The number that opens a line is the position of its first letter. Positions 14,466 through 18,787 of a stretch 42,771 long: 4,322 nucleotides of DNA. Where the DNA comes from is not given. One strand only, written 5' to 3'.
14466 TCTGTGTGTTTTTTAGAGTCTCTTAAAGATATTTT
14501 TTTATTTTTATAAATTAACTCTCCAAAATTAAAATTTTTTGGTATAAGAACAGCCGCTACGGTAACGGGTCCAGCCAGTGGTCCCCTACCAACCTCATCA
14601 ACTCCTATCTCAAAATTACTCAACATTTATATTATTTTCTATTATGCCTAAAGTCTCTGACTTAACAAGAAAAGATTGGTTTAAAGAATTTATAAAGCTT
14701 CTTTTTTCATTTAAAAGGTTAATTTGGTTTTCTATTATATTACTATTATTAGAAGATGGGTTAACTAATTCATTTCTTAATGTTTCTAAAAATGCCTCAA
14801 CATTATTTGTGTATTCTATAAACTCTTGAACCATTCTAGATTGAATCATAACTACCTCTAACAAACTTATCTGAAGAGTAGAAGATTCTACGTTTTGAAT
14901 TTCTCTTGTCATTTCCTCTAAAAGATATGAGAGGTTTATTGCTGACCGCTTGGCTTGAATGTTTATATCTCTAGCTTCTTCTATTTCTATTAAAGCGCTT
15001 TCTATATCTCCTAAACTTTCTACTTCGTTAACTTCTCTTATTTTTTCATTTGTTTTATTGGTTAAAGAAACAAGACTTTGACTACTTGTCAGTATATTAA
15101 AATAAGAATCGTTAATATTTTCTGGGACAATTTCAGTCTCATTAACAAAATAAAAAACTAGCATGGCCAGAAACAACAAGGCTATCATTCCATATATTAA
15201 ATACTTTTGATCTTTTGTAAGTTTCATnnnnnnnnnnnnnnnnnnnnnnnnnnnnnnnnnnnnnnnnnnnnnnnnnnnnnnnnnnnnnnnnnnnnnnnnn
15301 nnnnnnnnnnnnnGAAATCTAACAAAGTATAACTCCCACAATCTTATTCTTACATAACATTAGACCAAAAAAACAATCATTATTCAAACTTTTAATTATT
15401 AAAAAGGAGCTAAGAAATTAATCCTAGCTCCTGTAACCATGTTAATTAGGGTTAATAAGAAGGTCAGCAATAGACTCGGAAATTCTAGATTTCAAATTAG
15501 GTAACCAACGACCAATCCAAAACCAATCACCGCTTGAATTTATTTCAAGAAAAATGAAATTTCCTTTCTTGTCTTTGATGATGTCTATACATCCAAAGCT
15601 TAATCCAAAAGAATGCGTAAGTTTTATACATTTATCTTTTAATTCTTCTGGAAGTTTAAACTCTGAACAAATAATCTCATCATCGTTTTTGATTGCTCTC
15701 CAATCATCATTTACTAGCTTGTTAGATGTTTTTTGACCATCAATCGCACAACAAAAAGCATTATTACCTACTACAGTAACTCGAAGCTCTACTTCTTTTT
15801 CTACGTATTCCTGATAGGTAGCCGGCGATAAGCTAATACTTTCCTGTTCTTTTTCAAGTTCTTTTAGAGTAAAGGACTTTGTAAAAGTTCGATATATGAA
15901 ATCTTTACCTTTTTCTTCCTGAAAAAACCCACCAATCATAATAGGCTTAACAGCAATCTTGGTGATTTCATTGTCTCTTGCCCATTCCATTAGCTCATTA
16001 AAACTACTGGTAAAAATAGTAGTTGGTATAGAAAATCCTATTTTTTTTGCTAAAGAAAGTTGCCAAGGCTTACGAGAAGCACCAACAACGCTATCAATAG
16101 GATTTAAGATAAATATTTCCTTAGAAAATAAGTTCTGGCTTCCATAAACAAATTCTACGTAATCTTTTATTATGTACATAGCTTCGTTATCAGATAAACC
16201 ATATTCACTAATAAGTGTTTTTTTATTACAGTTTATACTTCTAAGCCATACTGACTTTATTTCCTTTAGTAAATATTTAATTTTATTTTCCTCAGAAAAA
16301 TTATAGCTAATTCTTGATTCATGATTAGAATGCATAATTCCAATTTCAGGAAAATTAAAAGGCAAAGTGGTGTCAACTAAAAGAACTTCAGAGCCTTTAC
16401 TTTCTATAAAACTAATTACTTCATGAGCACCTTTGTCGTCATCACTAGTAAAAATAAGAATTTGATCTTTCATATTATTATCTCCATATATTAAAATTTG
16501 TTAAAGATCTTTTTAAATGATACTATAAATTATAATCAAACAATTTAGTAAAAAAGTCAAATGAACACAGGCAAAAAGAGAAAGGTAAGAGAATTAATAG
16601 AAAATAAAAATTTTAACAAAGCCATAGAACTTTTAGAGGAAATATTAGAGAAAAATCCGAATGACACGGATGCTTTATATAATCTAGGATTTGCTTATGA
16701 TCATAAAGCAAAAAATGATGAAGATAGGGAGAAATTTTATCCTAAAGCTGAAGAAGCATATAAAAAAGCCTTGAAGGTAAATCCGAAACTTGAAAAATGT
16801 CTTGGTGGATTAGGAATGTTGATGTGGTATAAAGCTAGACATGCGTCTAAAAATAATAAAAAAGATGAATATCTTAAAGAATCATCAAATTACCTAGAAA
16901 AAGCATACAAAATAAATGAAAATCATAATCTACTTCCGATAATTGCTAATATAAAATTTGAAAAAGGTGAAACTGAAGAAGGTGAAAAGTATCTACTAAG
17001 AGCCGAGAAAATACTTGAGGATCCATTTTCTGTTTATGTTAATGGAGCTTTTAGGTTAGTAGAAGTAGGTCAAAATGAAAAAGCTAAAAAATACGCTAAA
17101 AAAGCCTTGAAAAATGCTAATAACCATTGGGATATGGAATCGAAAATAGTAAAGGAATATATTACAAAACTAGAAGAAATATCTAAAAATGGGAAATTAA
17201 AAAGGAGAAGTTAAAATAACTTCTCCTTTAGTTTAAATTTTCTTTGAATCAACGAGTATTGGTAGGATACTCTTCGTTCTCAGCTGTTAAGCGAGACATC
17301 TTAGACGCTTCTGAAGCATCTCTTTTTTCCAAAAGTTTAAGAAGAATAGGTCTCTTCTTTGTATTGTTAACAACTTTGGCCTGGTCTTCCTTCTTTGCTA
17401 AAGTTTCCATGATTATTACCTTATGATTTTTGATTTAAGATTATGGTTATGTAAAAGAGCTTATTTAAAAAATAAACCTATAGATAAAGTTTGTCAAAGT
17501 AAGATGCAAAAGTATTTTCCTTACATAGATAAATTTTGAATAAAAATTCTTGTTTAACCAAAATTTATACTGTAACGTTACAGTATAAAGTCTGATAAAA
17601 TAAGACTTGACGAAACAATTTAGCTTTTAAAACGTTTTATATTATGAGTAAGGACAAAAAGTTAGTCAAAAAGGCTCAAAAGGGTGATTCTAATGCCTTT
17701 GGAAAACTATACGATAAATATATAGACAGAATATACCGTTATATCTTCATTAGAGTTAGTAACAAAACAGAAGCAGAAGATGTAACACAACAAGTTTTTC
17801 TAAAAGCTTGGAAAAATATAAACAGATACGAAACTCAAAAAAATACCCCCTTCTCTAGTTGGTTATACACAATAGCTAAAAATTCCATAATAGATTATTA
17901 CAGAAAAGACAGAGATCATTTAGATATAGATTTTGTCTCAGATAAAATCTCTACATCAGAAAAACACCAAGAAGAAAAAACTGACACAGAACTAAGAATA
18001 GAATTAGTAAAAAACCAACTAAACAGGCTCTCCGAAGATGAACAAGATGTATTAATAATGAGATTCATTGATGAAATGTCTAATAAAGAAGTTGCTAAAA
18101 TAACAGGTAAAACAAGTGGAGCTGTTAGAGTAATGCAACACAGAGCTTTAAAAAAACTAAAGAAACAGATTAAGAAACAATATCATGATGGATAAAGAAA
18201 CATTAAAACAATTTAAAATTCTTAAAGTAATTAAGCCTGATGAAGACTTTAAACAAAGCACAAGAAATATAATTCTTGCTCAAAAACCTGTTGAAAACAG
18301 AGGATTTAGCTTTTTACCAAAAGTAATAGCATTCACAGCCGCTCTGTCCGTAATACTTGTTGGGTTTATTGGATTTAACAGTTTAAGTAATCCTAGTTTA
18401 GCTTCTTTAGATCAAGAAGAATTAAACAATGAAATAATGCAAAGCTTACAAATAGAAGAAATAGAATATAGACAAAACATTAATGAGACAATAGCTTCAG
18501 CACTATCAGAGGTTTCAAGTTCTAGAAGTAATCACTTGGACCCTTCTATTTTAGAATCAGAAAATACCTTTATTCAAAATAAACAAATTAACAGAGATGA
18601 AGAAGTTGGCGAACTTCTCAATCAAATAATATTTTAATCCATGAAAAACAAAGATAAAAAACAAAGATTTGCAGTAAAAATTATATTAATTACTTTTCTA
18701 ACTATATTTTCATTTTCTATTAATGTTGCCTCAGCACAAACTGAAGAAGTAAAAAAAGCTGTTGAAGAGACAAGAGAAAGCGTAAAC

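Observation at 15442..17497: Compact graspetide (ATP-grasp RiPP) gene cluster in a CPR-like genome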

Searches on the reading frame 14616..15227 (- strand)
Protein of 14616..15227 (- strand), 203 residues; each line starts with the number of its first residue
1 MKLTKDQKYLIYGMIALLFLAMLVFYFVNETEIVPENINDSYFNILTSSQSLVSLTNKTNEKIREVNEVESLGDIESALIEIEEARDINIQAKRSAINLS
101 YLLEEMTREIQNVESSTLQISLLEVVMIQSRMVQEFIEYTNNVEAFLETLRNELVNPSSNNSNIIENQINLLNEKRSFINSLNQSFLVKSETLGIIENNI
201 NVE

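Call 3: search_protein_families(library=pfam, proteins=[window:14616-15227:-], max_evalue=0.1)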
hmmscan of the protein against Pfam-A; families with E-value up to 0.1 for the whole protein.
window:14616-15227:- (203 aa): 0 families

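Call 4: search_protein_families(library=ncbifam, proteins=[window:14616-15227:-], max_evalue=0.1)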
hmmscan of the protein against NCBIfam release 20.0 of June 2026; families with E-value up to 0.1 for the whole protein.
window:14616-15227:- (203 aa): 2 families
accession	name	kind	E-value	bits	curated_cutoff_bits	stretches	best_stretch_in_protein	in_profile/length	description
NF007572.0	PRK10203.1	equivalog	0.025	14.9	155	1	89-141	59-113/122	hypothetical protein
NF033885.1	conj_TraP_IncI1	equivalog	0.029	14.1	135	1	9-115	14-128/217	conjugal transfer protein TraP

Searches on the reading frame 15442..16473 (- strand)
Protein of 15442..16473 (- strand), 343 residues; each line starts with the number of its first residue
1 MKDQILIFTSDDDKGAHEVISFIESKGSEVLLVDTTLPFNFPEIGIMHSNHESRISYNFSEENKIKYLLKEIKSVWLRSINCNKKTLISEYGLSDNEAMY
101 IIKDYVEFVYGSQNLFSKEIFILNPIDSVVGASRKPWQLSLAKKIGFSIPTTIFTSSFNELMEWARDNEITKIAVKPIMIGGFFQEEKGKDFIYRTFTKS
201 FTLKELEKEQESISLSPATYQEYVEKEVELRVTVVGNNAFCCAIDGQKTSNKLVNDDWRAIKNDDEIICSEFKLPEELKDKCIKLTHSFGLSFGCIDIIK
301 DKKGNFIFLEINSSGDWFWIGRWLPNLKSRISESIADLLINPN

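Call 3: search_protein_families(library=pfam, proteins=[window:15442-16473:-], max_evalue=0.1)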
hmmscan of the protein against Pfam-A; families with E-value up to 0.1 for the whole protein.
window:15442-16473:- (343 aa): 2 families
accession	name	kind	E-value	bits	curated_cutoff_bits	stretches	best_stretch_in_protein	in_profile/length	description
PF21068.3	ATPgraspMvdD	-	0.00012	22.5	27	1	5-85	2-80/121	MvdD pre-ATP grasp domain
PF08443.16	RimK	-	0.00012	22.2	21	1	219-315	77-167/188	RimK-like ATP-grasp domain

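Call 4: search_protein_families(library=ncbifam, proteins=[window:15442-16473:-], max_evalue=0.1)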
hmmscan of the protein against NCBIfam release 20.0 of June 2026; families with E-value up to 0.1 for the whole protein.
window:15442-16473:- (343 aa): 8 families
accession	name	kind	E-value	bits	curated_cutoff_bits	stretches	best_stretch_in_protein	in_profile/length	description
TIGR04184.1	ATPgraspMvdD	equivalog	1.6e-48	165.5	475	1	6-341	2-321/321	MvdD family ATP-grasp ribosomal peptide maturase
TIGR04187.1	GRASP_SAV_5884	subfamily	2.1e-43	148.7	350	1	5-339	2-311/312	ATP-grasp ribosomal peptide maturase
TIGR04185.1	ATPgraspMvdC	equivalog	1.3e-38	133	425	1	6-340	3-317/318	MvdC family ATP-grasp ribosomal peptide maturase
TIGR04192.1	GRASP_w_spasm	equivalog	8.2e-29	100.9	230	1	5-317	1-299/318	grasp-with-spasm system ATP-grasp peptide maturase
NF040720.1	MptN_Meth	equivalog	1.4e-12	47.3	350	1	62-320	23-274/291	tetrahydromethanopterin:alpha-L-glutamate ligase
TIGR00768.1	rimK_fam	subfamily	3.2e-10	39.9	143.4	1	113-317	66-257/276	RimK family alpha-L-glutamate ligase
TIGR02144.1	LysX_arch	equivalog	0.00017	20.8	275.6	1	218-314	165-253/281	lysine biosynthesis protein LysX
NF009110.0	PRK12458.1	subfamily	0.0033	16.5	408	1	104-178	106-176/349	glutathione synthetase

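Call 9: find_homologous_proteins(query=window:15442-16473:-)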
Query window:15442-16473:- (343 aa): 50 proteins with E <= 0.001 among 2302 candidates.
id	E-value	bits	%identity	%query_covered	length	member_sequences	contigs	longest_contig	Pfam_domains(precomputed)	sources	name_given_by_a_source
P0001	1.8e-226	769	100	100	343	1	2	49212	-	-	-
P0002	2.3e-35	140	35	99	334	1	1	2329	PF21068.4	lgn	-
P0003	2.4e-35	140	37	79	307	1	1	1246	PF08443.17,PF21068.4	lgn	-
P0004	1.9e-34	137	36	80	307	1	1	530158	PF02955.22,PF08443.17,PF21068.4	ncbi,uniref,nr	ncbi:hypothetical protein Flavo103_09740 [Flavobacterium collinsii]|uniref:MvdC/MvdD family ATP gras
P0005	6.3e-33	132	35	78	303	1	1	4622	PF02955.22,PF08443.17,PF21068.4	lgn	-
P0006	2.2e-32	131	33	92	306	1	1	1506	PF02955.22,PF08443.17,PF21068.4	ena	-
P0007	5.1e-31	126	33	77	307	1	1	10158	PF08443.17,PF21068.4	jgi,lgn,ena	-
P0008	3.5e-30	123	34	78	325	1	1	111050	PF08443.17,PF21068.4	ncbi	-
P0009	4.2e-29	120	35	78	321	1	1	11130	PF21068.4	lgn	-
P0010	7.6e-29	119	28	99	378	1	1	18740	PF08443.17,PF21068.4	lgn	-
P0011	9.2e-29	119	34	80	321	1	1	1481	PF21068.4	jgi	jgi:glutathione synthase/RimK-type ligase-like ATP-grasp enzyme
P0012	1.1e-28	118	35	73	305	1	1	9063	PF08443.17,PF21068.4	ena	-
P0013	1.6e-28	118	32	92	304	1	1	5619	PF08443.17,PF21068.4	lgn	-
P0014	1.8e-28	118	32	92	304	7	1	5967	PF08443.17,PF21068.4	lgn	-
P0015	3.9e-28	117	32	68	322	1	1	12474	PF02955.22,PF08443.17,PF21068.4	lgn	-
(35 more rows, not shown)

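Call 32: find_encoding_contigs(protein=P0001, flank=4000)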
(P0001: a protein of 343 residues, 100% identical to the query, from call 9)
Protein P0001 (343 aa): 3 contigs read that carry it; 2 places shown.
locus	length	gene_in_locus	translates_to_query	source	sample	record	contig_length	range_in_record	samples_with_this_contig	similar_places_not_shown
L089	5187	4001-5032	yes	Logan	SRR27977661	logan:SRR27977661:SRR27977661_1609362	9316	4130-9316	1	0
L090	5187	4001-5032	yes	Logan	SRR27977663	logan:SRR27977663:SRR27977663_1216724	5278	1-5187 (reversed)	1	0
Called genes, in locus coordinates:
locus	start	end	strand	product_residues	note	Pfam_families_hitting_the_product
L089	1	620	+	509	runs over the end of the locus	PF12072:RNase_Y_N, PF00013:KH_1 (weak), PF01966:HD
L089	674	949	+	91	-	PF00216:Bac_DNA_binding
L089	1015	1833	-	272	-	-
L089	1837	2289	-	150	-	-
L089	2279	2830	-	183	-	PF04542:Sigma70_r2, PF08281:Sigma70_r4_2, PF04545:Sigma70_r4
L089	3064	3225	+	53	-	-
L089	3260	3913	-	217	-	PF13181:TPR_8 (faint), PF13428:TPR_14 (faint), PF13432:TPR_16 (faint), PF21033:RMD1-3, PF00515:TPR_1 (faint), PF07719:TPR_2 (faint), PF14559:TPR_19 (weak), PF13431:TPR_17 (weak), +2 more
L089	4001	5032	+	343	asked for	-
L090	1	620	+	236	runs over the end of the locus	?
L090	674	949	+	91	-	PF00216:Bac_DNA_binding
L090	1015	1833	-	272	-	-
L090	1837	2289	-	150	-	-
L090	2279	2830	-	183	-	PF04542:Sigma70_r2, PF08281:Sigma70_r4_2, PF04545:Sigma70_r4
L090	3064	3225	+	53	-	-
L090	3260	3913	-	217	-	PF13181:TPR_8 (faint), PF13428:TPR_14 (faint), PF13432:TPR_16 (faint), PF21033:RMD1-3, PF00515:TPR_1 (faint), PF07719:TPR_2 (faint), PF14559:TPR_19 (weak), PF13431:TPR_17 (weak), +2 more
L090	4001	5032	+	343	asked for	-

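Call 36: search_solved_structures(query=window:15442-16473:-, max_evalue=0.01, show_alignments=2)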
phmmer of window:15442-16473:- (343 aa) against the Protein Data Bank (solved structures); distinct sequences matched with E-value up to 0.01: 6.
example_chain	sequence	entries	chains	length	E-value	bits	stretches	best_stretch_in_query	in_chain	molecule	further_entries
5ig9_A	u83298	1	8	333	5.5e-30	107.9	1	7-341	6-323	ATP grasp ligase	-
7mgv_A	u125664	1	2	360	4.6e-22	81.8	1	131-340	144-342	CdnC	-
7m4s_A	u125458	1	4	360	9.9e-20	74.1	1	124-340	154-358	AMdnB protein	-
5ig8_A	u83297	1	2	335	4.4e-19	72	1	69-340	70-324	ATP grasp ligase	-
9bou_A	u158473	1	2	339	2e-08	37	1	121-320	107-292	MvdD-like pre-ATP grasp domain-containing protein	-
7drm_A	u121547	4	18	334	1.3e-05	27.8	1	135-315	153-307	ATP-grasp domain-containing protein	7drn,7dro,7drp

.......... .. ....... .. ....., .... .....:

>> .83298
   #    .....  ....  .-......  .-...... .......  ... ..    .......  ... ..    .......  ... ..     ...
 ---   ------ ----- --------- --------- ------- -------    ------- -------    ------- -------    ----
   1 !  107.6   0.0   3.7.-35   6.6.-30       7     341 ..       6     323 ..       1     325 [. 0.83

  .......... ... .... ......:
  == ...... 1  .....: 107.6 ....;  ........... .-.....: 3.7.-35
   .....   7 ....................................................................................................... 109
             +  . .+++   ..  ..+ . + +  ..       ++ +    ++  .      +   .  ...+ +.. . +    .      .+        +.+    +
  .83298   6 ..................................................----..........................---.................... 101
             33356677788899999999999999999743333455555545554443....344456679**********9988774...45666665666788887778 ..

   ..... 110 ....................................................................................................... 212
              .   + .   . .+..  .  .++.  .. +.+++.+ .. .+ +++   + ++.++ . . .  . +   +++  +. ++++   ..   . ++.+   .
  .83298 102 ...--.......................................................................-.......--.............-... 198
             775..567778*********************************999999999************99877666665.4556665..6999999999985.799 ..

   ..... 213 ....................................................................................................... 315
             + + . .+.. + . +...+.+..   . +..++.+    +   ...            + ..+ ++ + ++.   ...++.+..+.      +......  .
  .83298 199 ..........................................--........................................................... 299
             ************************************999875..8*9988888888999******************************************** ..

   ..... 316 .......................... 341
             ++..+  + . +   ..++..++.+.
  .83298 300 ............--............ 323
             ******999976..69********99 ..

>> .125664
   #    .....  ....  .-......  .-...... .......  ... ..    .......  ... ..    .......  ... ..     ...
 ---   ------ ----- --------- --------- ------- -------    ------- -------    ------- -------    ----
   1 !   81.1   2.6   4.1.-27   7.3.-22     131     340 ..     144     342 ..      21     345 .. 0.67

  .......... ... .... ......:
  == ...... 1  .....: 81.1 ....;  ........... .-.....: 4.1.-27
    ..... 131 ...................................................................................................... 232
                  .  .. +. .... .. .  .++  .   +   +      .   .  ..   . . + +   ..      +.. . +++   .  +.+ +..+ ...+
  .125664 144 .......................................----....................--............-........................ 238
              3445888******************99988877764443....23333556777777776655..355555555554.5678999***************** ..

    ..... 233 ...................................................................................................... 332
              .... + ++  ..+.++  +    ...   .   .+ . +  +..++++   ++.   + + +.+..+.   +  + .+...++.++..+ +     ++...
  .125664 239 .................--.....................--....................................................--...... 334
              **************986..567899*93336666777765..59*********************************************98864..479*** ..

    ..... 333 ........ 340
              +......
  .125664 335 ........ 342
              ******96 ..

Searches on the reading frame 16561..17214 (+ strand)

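Call 3: search_protein_families(library=pfam, proteins=[window:16561-17214:+], max_evalue=0.1)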
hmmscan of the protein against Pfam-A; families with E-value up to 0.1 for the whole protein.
window:16561-17214:+ (217 aa): 21 families
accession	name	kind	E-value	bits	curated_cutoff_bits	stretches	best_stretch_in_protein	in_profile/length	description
PF14559.12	TPR_19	-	3.3e-12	47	25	1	12-53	1-42/68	Tetratricopeptide repeat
PF13428.12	TPR_14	-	3.8e-12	46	23.5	1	9-43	8-42/44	Tetratricopeptide repeat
PF07719.23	TPR_2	-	1.5e-10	40.8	27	2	12-35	11-34/34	Tetratricopeptide repeat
PF00515.34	TPR_1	-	3.2e-09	36.6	27.8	2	60-76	17-33/34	Tetratricopeptide repeat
PF13431.12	TPR_17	-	1.5e-08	34.6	24.4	1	24-54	1-31/34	Tetratricopeptide repeat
PF13414.12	TPR_11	-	8.5e-08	32.2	26.8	1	12-46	4-38/42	TPR repeat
PF13181.12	TPR_8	-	1.1e-07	31.8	25.7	0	169-189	14-34/34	Tetratricopeptide repeat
PF13432.12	TPR_16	-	1.3e-07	32.3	32.7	1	9-56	4-51/65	Tetratricopeptide repeat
PF13424.12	TPR_12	-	1.6e-05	25.4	30.1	0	17-69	25-70/77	Tetratricopeptide repeat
PF23914.1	TPR_CcmH_CycH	-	9e-05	22.8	42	0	15-49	100-134/158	Cytochrome c-type biogenesis protein H TPR domain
PF25062.1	ARM_TT21_N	-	9.2e-05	22.7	40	0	153-189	97-133/222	Tetratricopeptide repeat protein 21 N-terminal ARM repeat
PF04733.20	Coatomer_E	-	0.00032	20.7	21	1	13-69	212-268/290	Coatomer epsilon subunit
PF25064.1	ARM_TT21_5th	-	0.0005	20.8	27.8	1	15-93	14-87/117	TT21 fifth ARM repeats domain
PF20308.4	TPR-S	-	0.00071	20.6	27.6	1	17-122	1-92/102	Tetratricopeptide Repeats-Sensor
PF06552.18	TOM20_plant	-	0.0014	18.8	20.6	1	16-80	48-116/187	Plant specific mitochondrial import receptor subunit TOM20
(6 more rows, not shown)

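Call 4: search_protein_families(library=ncbifam, proteins=[window:16561-17214:+], max_evalue=0.1)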
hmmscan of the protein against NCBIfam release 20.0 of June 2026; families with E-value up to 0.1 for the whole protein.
window:16561-17214:+ (217 aa): 10 families
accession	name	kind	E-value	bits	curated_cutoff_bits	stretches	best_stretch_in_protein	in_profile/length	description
NF040959.1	MamA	equivalog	2.8e-11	43.3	200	1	6-95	109-190/204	magnetosome protein MamA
NF002725.1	PRK02603.1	equivalog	7.4e-09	35.8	143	2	62-121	90-152/173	photosystem I assembly protein Ycf3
TIGR02917.1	PEP_TPR_lipo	equivalog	3.6e-08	31.8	312.2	2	12-84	611-675/899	XrtA/PEP-CTERM system TPR-repeat protein PrsT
TIGR02521.1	type_IV_pilW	equivalog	1.8e-05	24.4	154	1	13-81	42-102/234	type IV pilus biogenesis/stability protein PilW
NF033920.0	C39_PA2778_fam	equivalog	6.1e-05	22.6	150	1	106-185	173-253/255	PA2778 family cysteine peptidase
NF008520.0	PRK11447.1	equivalog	0.00014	19.8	858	1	12-65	279-331/1157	cellulose synthase complex outer membrane protein BcsC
TIGR00540.1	TPR_hemY_coli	hypoth_equivalog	0.00019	20.3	142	1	16-80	306-362/385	heme biosynthesis-associated TPR protein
TIGR02795.1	tol_pal_ybgF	equivalog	0.00074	20.1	90.1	1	6-72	6-74/119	tol-pal system protein YbgF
NF033758.1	gliding_GltE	equivalog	0.004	16.2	225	1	13-80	267-326/411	adventurous gliding motility TPR repeat lipoprotein GltE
NF052415.1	T3SS_chap_SctY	equivalog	0.086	13.4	70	0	13-46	17-50/106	type III secretion apparatus assembly chaperone SctY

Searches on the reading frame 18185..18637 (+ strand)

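Call 3: search_protein_families(library=pfam, proteins=[window:18185-18637:+], max_evalue=0.1)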
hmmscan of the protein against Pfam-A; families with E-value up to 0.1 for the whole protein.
window:18185-18637:+ (150 aa): 2 families
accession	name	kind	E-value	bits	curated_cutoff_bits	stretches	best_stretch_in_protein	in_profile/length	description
PF08878.16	HamA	-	0.0084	16.4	25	0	102-148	111-157/230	HamA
PF01628.27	HrcA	-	0.025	15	22.2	1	65-146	75-152/215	HrcA protein C terminal domain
